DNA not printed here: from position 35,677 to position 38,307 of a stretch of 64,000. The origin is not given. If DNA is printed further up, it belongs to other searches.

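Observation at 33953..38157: SF2 helicase with six C-terminal integrase-type repeats, co-oriented with two membrane proteins and divergent from a TrmB-like regulator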

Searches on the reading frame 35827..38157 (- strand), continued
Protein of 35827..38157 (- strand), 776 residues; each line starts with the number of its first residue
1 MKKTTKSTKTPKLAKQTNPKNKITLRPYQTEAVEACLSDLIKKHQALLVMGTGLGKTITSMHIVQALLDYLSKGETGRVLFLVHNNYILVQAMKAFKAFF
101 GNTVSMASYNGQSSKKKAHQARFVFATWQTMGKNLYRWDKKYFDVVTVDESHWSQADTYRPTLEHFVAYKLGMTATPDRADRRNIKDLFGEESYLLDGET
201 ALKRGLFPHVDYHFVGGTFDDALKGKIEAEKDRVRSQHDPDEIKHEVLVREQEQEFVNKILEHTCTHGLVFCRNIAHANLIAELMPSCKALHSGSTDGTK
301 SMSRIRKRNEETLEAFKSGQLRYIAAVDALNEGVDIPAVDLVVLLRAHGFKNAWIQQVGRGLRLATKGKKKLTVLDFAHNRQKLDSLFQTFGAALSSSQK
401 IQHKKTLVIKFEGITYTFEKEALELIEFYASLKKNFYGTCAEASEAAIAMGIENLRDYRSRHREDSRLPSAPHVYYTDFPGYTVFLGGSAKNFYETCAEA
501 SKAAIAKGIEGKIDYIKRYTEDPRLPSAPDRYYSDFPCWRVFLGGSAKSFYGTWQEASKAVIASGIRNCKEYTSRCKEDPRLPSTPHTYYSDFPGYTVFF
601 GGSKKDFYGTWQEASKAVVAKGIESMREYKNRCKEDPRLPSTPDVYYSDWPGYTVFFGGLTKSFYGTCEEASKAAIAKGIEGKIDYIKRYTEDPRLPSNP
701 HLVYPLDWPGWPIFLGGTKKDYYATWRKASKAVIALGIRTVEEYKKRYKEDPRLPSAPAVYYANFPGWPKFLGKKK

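Call 52: predict_structure(alignment_id=A1)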
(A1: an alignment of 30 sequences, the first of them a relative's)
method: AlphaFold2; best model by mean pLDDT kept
length: 776 residues; sequences in the alignment: 30
mean_pLDDT: 79.9   pTM: 0.52
mean pLDDT of the five models: 79.9, 79.7, 79.5, 78.0, 76.3
residues with pLDDT >= 90: 222; 70-90: 377; 50-70: 130; < 50: 47
segments of 3 or more residues with pLDDT < 50: 1-20, 230-248
pLDDT, mean of each block of 10 residues (from residue 1): 39 41 81 97 95 89 93 77 84 87 87 75 91 91 92 66 92 82 78 90 83 74 58 43 46 78 82 86 90 62 75 87 85 73 74 70 71 80 64 58 67 79 70 68 93 89 81 83 85 89 94 92 90 87 82 93 91 90 88 86 81 94 90 91 87 79 64 81 74 75 61 62 88 96 95 89 84 76
secondary structure, 60 per line:
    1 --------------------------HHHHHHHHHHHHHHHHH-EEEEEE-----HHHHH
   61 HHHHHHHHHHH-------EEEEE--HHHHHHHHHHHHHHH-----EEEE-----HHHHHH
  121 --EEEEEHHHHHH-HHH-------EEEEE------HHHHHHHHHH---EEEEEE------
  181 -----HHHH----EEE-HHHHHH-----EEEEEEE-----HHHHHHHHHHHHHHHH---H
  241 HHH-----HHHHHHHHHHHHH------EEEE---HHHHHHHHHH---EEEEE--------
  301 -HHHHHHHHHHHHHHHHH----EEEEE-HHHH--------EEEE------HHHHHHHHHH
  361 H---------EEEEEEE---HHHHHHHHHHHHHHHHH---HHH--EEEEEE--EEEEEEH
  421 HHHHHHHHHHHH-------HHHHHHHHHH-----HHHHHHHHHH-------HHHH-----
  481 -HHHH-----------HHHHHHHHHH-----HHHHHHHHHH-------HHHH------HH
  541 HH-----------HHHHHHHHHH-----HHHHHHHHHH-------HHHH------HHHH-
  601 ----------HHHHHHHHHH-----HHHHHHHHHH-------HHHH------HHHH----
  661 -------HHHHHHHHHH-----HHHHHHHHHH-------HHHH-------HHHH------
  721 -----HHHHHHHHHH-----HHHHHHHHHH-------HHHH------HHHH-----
elements in order (helices of 4 or more, strands of 3 or more residues): H27-43 E45-50 H56-71 E79-83 H86-100 E106-109 H115-120 E123-127 H128-133 E145-149 H156-165 E169-174 H186-189 E194-196 H198-203 E209-215 H221-236 H240-243 H249-261 E268-271 H275-284 E288-292 H302-318 E323-327 H329-332 E341-344 H351-361 E371-377 H381-397 E406-411 E414-419 H420-432 H440-449 H455-464 H472-475 H482-485 H497-506 H512-521 H529-532 H539-542 H554-563 H569-578 H586-589 H596-599 H611-620 H626-635 H643-646 H653-656 H668-677 H683-692 H700-703 H711-714 H726-735 H741-750 H758-761 H768-771

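Call 56: fold_search(model_id=the predicted structure, library=pdb)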
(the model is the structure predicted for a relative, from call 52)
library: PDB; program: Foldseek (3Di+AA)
matches with E <= 10: 1572; with E <= 0.001: 789
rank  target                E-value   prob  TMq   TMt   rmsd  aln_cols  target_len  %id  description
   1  8h5y_A                8.6e-18  1.00  0.32  0.43   8.7       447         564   23  Crystal structure of RadD- ADP complex (released 2023-10-18)
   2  7r7j_B                2.4e-17  1.00  0.33  0.43   8.7       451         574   23  Crystal structure of RadD with ADP (released 2022-04-13)
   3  6jde_A                3.7e-17  1.00  0.33  0.45   9.0       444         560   23  crystal structure of a DNA repair protein (released 2019-06-26)
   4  6jde_B                1.0e-16  1.00  0.33  0.43   6.5       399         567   26  crystal structure of a DNA repair protein (released 2019-06-26)
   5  7r7j_A                1.2e-16  1.00  0.33  0.43   6.2       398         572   25  Crystal structure of RadD with ADP (released 2022-04-13)
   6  8h5y_B                6.2e-16  1.00  0.33  0.44   6.4       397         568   25  Crystal structure of RadD- ADP complex (released 2023-10-18)
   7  3h1t                  8.0e-16  1.00  0.34  0.49   5.5       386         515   22  The fragment structure of a putative HsdR subunit of a type I restriction enzyme from Vibrio vulnificus YJ016 (released 2009-10-20)
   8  7clg_B                1.5e-15  1.00  0.34  0.33  17.9       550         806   22  Crystal structure of the ATP-dependent restriction endonuclease SauUSI (released 2021-01-20)
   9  8h5z_A                1.9e-15  1.00  0.33  0.44   9.1       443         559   24  Crystal structure of RadD/ATP analogue complex (released 2023-10-18)
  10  4xqk_A                2.4e-15  1.00  0.36  0.20  29.3       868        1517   13  ATP-dependent Type ISP restriction-modification enzyme LlaBIII bound to DNA (released 2015-09-16)
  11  8h5z_B                1.3e-14  1.00  0.33  0.45   6.4       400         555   24  Crystal structure of RadD/ATP analogue complex (released 2023-10-18)
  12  6p4w_A                6.7e-14  1.00  0.28  0.43   8.1       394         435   21  XPB helicase in a complex with truncated Bax1 from Sulfurisphaera tokodaii at 2.96 Angstrom resolution (released 2020-06-03)
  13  7clg_A                8.3e-14  1.00  0.35  0.33  16.7       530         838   23  Crystal structure of the ATP-dependent restriction endonuclease SauUSI (released 2021-01-20)
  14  5jaj_A                2.1e-13  1.00  0.34  0.39  14.8       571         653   16  Structure of chicken LGP2 witha 5'p 10-mer dsRNA and ADP-AlF4-Mg. (released 2016-06-01)
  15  5jbg_A                2.2e-13  1.00  0.34  0.40  14.3       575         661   14  Crystal structure of chicken LGP2 with 5'ppp 26-mer hairpin RNA with 3' GG overhang and ADP-AlF4-Mg2+ at 2.0 A resolut (released 2016-06-01)
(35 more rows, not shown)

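Call 58: search_protein_families(library=pfam, proteins=[P0042, P0060, P0041, P0044], max_evalue=0.001)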
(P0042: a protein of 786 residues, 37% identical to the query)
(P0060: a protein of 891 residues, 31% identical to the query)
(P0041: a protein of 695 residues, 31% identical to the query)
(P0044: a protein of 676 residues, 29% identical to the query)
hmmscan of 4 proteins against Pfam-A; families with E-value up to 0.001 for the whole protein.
P0042 (786 aa): 5 families
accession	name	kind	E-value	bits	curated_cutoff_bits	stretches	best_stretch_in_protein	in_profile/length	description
PF18780.6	HNH_repeat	-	3.7e-63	210.2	26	5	598-650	3-54/54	Homing endonuclease associated repeat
PF04851.21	ResIII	-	3e-38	131.7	22.5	1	2-156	2-164/164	Type III restriction enzyme, res subunit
PF00271.37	Helicase_C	-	9.3e-16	58.5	23.5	1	230-328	6-108/110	Helicase conserved C-terminal domain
PF00270.35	DEAD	-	1.5e-10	41.5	26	1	5-155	1-161/167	DEAD/DEAH box helicase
PF18766.7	SWI2_SNF2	-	1.1e-08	35.4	26.7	1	24-197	19-198/221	SWI2/SNF2 ATPase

P0060 (891 aa): 5 families
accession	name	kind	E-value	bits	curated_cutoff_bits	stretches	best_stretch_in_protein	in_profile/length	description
PF04851.21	ResIII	-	2.1e-38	132.2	22.5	1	143-299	3-164/164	Type III restriction enzyme, res subunit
PF18766.7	SWI2_SNF2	-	2.2e-12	47.5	26.7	1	161-346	16-203/221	SWI2/SNF2 ATPase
PF00270.35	DEAD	-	4.8e-12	46.4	26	1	147-300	3-163/167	DEAD/DEAH box helicase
PF00271.37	Helicase_C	-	3.1e-11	44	23.5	1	376-472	11-109/110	Helicase conserved C-terminal domain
PF00176.29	SNF2-rel_dom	-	0.00063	19.4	24.9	0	224-361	85-213/290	SNF2-related domain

P0041 (695 aa): 6 families
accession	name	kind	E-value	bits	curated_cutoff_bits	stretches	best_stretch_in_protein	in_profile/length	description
PF18780.6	HNH_repeat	-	5.5e-86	283.2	26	5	585-632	3-53/54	Homing endonuclease associated repeat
PF04851.21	ResIII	-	4.1e-37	128.1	22.5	1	9-158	4-164/164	Type III restriction enzyme, res subunit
PF00271.37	Helicase_C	-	3.5e-17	63.1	23.5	1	237-333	8-108/110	Helicase conserved C-terminal domain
PF18766.7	SWI2_SNF2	-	4e-15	56.5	26.7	1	17-206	10-204/221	SWI2/SNF2 ATPase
PF00270.35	DEAD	-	1e-09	38.8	26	1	11-157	2-161/167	DEAD/DEAH box helicase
PF00176.29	SNF2-rel_dom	-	1.9e-05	24.4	24.9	1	29-167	20-171/290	SNF2-related domain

P0044 (676 aa): 4 families
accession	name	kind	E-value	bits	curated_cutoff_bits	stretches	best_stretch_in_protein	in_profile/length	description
PF04851.21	ResIII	-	2.2e-37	129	22.5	1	25-177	3-164/164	Type III restriction enzyme, res subunit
PF00270.35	DEAD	-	9.4e-12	45.4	26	1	27-178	1-162/167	DEAD/DEAH box helicase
PF00271.37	Helicase_C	-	1.2e-11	45.2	23.5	1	251-353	4-108/110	Helicase conserved C-terminal domain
PF18766.7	SWI2_SNF2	-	2.3e-11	44.2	26.7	1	29-220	1-200/221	SWI2/SNF2 ATPase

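Call 72: find_encoding_contigs(protein=P0020, flank=7000, max_places=1)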
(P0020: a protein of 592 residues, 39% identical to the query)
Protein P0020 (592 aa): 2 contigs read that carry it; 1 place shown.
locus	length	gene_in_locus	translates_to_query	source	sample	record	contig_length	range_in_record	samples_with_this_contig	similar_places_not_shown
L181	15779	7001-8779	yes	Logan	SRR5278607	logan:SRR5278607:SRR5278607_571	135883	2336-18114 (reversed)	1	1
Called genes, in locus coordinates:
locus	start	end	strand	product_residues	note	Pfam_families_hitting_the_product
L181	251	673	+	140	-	-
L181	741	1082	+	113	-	-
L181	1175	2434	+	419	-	PF13742:tRNA_anti_2, PF01336:tRNA_anti-codon (weak), PF02601:Exonuc_VII_L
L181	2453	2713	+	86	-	PF02609:Exonuc_VII_S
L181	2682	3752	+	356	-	PF04519:Bactofilin (weak), PF26514:DUF8173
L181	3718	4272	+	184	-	PF01966:HD (faint)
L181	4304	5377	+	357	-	-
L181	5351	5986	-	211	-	PF01300:Sua5_yciO_yrdC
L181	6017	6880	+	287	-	PF13354:Beta-lactamase2 (weak), PF00768:Peptidase_S11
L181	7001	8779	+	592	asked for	PF00270:DEAD, PF04851:ResIII, PF18766:SWI2_SNF2, PF00271:Helicase_C (faint), PF14882:INT_rpt (weak)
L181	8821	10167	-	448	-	PF01225:Mur_ligase, PF08245:Mur_ligase_M, PF02875:Mur_ligase_C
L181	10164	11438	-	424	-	PF01210:NAD_Gly3P_dh_N (faint), PF03446:NAD_binding_2 (faint), PF03721:UDPG_MGDP_dh_N, PF00984:UDPG_MGDP_dh, PF03720:UDPG_MGDP_dh_C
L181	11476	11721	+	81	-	PF00462:Glutaredoxin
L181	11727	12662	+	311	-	PF01134:GIDA (faint), PF03486:HI0933_like (faint), PF07992:Pyr_redox_2, PF12831:FAD_oxidored (weak), PF13434:Lys_Orn_oxgnase (faint), PF13738:Pyr_redox_3, PF00070:Pyr_redox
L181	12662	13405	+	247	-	PF18900:DUF5656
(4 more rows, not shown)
